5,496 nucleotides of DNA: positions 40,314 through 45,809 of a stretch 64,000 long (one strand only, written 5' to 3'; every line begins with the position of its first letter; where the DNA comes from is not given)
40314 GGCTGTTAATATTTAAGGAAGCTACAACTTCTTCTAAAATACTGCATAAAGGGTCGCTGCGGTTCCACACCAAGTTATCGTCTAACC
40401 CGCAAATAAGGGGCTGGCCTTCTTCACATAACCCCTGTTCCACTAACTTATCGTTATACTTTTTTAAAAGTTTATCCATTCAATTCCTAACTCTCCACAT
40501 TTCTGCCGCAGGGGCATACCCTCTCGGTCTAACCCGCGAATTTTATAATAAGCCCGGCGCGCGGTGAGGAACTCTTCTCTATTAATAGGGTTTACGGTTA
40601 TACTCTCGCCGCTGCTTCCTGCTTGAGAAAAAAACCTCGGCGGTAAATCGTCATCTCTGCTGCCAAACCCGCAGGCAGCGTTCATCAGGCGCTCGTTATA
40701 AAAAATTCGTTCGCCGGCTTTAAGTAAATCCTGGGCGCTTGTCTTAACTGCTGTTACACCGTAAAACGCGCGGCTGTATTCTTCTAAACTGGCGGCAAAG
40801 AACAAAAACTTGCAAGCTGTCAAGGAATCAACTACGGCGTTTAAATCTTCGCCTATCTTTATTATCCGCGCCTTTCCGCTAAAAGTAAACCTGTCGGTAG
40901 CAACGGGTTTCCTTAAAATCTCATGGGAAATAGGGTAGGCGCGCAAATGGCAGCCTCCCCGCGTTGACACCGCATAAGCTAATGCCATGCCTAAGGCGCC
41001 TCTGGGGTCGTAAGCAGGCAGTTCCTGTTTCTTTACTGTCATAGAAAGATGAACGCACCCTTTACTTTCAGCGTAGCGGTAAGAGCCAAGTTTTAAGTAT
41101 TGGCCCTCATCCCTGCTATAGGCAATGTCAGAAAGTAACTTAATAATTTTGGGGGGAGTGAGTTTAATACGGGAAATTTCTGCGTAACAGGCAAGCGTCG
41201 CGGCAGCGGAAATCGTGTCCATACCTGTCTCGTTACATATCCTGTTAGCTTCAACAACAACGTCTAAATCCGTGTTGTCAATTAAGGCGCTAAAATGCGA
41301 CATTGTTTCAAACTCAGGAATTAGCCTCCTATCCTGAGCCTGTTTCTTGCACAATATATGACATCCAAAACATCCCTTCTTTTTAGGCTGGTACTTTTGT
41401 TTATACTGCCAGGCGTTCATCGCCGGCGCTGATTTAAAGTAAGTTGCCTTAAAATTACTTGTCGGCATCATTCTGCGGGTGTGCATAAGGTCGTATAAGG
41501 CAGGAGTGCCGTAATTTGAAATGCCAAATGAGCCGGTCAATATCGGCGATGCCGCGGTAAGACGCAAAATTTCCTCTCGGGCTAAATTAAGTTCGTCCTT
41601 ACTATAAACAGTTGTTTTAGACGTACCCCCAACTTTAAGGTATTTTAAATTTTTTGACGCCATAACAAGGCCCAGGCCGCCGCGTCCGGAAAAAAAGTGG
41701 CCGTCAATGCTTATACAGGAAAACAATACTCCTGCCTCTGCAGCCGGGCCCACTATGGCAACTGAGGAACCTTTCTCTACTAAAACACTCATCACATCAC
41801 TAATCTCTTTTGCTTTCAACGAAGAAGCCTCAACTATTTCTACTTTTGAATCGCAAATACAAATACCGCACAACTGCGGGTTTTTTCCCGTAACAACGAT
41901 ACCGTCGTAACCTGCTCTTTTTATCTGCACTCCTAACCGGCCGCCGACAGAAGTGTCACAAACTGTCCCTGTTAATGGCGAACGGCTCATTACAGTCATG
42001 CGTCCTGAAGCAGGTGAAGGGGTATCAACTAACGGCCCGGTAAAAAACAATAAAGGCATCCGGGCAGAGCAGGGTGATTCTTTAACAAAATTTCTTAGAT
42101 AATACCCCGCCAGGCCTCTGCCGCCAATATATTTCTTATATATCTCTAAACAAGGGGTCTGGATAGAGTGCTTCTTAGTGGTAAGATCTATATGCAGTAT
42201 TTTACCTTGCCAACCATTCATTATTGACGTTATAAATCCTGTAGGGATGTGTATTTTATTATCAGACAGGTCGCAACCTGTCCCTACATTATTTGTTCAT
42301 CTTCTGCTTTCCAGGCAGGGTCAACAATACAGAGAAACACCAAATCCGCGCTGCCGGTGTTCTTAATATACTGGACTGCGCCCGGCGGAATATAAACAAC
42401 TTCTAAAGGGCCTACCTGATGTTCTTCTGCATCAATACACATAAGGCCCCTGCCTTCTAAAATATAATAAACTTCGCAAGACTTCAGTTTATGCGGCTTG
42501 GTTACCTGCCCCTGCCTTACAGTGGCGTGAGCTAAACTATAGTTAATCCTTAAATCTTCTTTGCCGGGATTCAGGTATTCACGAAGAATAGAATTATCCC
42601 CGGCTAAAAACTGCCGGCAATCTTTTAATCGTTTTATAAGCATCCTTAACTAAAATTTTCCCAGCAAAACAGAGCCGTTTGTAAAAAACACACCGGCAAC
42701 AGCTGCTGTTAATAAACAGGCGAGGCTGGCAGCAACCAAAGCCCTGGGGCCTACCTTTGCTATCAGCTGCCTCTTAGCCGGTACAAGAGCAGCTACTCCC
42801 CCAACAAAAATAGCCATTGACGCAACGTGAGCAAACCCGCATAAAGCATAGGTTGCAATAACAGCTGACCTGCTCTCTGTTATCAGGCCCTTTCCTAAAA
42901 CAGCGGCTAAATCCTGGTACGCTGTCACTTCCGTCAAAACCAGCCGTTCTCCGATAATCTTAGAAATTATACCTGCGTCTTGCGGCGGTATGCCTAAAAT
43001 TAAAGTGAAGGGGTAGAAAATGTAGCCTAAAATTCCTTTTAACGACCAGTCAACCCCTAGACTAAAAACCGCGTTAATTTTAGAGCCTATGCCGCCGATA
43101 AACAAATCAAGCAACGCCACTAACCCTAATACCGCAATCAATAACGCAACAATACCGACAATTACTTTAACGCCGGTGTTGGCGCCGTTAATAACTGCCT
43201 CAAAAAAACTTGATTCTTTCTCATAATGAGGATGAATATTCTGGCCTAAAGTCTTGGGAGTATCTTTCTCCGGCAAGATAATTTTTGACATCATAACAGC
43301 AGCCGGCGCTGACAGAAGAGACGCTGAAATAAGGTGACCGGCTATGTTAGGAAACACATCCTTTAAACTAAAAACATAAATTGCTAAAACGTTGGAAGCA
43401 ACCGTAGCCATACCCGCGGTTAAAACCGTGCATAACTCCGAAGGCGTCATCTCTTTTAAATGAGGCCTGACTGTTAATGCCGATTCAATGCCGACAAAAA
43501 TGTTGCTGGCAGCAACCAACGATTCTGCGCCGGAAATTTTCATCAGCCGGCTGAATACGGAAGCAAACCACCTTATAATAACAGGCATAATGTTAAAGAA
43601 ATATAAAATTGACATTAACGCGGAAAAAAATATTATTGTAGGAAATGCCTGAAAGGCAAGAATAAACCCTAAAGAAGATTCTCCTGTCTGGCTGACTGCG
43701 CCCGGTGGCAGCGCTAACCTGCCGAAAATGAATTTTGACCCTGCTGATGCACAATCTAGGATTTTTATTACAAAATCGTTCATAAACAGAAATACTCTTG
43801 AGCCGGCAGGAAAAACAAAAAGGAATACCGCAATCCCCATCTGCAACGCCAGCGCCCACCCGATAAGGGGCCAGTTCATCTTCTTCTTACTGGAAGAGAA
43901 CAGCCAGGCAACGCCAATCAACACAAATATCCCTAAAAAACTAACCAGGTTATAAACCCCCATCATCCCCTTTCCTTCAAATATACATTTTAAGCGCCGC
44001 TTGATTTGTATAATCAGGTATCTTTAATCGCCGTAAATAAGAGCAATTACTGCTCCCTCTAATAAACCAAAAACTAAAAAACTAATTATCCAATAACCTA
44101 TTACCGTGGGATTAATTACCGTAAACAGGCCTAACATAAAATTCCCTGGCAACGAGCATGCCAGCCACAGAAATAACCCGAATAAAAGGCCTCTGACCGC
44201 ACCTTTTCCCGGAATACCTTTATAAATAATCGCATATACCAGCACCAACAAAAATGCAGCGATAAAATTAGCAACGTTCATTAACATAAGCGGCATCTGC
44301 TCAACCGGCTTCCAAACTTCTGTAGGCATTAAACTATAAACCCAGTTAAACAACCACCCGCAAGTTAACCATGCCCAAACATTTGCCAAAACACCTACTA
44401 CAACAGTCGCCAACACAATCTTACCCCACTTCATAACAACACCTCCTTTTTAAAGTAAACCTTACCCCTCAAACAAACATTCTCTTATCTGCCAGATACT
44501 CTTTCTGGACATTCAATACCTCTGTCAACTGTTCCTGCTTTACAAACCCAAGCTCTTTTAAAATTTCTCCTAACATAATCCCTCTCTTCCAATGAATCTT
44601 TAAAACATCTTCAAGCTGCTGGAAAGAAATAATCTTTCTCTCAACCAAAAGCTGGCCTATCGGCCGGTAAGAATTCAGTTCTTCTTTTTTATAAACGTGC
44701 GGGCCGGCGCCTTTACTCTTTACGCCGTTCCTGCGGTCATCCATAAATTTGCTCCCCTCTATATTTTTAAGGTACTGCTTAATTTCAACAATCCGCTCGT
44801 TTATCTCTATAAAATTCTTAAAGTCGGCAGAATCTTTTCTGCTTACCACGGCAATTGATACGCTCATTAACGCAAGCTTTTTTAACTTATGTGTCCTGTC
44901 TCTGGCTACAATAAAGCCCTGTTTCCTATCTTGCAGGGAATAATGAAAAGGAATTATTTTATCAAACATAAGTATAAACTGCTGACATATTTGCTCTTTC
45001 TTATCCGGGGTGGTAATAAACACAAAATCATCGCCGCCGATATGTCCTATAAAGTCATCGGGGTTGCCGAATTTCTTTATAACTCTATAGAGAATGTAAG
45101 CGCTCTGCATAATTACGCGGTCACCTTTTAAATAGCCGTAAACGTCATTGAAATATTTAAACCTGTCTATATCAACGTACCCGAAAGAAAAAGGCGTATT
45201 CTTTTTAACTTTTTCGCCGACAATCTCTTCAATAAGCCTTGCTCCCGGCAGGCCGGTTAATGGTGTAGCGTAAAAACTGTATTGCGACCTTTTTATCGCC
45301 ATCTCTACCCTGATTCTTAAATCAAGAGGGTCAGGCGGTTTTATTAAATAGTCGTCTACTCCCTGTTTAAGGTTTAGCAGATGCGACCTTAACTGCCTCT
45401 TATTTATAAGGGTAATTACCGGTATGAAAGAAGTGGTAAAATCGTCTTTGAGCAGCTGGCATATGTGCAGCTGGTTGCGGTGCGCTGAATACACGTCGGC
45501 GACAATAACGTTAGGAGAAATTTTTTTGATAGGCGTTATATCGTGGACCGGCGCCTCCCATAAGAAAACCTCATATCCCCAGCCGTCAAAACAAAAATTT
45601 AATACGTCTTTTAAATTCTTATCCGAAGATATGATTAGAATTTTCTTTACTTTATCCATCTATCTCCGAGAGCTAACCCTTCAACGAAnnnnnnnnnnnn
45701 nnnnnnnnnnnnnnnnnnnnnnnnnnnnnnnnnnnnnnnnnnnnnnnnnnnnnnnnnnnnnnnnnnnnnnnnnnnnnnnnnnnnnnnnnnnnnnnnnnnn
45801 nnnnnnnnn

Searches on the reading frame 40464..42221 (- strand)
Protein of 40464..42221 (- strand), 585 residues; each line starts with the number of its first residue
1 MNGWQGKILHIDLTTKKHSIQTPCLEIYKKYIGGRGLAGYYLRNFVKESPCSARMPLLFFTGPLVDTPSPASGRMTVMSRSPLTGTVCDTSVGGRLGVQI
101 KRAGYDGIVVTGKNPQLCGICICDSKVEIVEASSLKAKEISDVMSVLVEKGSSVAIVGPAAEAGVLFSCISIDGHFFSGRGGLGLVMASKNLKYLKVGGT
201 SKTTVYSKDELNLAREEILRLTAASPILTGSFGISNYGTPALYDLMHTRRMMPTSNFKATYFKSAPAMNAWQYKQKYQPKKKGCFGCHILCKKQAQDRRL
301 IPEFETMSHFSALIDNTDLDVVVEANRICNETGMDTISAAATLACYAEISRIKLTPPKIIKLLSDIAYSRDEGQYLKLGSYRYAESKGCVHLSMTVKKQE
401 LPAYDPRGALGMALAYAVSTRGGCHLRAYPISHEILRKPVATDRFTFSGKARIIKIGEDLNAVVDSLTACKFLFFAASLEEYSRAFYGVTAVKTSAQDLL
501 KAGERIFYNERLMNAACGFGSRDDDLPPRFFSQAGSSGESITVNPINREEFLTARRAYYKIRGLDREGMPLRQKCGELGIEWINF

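Call 5: search_protein_families(library=pfam, proteins=[window:40464-42221:-], max_evalue=0.01)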
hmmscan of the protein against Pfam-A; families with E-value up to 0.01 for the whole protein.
window:40464-42221:- (585 aa): 2 families
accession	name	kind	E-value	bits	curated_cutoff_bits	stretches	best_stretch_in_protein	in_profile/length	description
PF01314.23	AFOR_C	-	3.1e-99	333.2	27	1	216-580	4-385/385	Aldehyde ferredoxin oxidoreductase, domains 2 & 3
PF02730.20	AFOR_N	-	1e-56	192.3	29.8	1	6-199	1-198/199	Aldehyde ferredoxin oxidoreductase, N-terminal domain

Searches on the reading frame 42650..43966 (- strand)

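Call 5: search_protein_families(library=pfam, proteins=[window:42650-43966:-], max_evalue=0.01)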
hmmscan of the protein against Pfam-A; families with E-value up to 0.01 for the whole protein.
window:42650-43966:- (438 aa): 3 families
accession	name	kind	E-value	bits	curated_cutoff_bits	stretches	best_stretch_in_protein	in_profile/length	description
PF07662.18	Nucleos_tra2_C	-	2.4e-60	204.3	32.3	1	211-425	1-213/213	Na+ dependent nucleoside transporter C-terminus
PF01773.25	Nucleos_tra2_N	-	5.1e-22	78.6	27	1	11-84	1-74/74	Na+ dependent nucleoside transporter N-terminus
PF07670.19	Gate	-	2.6e-12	47.5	29.6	1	105-201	2-101/104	Nucleoside recognition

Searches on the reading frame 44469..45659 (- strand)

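Call 8: search_protein_families(library=pfam, proteins=[window:44469-45659:-], max_evalue=0.0001)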
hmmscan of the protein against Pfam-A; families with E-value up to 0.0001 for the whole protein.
window:44469-45659:- (396 aa): 2 families
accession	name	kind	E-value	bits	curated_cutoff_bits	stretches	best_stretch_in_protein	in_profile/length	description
PF00990.26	GGDEF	-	2.8e-13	50.4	23.8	1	133-226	5-100/161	Diguanylate cyclase, GGDEF domain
PF00072.30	Response_reg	-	7.7e-05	23.3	30.2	0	7-118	1-110/111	Response regulator receiver domain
